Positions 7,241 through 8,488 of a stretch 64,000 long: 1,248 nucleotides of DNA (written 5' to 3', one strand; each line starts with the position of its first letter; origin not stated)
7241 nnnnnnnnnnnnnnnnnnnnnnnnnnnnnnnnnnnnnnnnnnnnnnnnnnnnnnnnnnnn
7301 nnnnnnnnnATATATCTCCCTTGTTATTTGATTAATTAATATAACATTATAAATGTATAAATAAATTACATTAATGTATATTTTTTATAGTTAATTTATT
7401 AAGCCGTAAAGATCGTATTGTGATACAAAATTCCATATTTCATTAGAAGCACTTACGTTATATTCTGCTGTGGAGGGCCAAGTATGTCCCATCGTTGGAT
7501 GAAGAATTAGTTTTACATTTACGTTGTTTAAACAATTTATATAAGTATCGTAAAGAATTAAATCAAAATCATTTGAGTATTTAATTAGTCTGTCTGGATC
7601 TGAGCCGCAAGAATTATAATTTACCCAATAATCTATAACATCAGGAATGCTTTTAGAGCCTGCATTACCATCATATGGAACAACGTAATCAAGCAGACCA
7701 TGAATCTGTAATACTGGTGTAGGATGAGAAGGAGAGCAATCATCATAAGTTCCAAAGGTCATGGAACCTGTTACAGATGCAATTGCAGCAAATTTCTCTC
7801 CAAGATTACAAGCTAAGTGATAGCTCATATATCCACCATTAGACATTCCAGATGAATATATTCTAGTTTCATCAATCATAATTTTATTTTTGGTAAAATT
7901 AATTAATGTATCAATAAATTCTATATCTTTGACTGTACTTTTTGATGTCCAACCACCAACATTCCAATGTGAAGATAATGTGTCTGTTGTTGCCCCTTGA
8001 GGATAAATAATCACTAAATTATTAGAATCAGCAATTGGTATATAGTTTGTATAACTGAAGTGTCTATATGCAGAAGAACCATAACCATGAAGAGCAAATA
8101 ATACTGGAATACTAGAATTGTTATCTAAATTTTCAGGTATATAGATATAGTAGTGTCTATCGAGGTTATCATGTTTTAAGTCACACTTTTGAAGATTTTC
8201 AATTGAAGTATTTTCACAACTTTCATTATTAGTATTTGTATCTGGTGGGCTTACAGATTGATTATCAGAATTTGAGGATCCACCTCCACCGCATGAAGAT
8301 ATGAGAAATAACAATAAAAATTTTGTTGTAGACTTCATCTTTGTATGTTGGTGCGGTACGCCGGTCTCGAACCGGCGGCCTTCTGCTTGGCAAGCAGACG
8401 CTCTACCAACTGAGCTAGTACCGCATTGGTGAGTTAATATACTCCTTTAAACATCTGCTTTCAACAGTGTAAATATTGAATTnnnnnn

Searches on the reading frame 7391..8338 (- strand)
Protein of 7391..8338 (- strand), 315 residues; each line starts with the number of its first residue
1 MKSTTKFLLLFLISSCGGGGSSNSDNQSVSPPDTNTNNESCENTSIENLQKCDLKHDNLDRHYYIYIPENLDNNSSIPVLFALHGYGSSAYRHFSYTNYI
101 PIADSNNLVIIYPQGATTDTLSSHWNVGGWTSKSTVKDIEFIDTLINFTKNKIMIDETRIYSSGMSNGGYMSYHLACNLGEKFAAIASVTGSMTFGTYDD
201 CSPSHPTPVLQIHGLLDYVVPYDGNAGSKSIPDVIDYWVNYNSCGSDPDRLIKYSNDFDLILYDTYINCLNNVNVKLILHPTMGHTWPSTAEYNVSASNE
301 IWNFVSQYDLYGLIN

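Call 7: search_protein_families(library=ncbifam, proteins=[window:7391-8338:-])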
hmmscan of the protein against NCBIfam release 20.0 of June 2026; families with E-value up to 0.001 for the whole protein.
window:7391-8338:- (315 aa): 5 families
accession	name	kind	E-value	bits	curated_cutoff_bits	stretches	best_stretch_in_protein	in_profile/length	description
NF050058.1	e_dPHAscl_type1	hypoth_equivalog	1.1e-40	139.8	150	1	58-304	5-275/276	extracellular catalytic domain type 1 short-chain-length polyhydroxyalkanoate depolymerase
TIGR01840.1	esterase_phb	subfamily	1.4e-16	60.6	107.85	1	63-192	1-129/213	PHB depolymerase family esterase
NF050059.1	e_dPHAscl_type2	hypoth_equivalog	8.3e-13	48.3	280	1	37-121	181-269/305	extracellular catalytic domain type 2 short-chain-length polyhydroxyalkanoate depolymerase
NF050057.1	e_dPHAmcl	equivalog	2.2e-09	37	270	1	130-222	108-207/252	extracellular medium-chain-length polyhydroxyalkanoate depolymerase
NF053518.1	DipepPtdsDpp5Prph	equivalog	1.9e-08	33.3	900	1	36-191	383-539/655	dipeptidyl-peptidase Dpp5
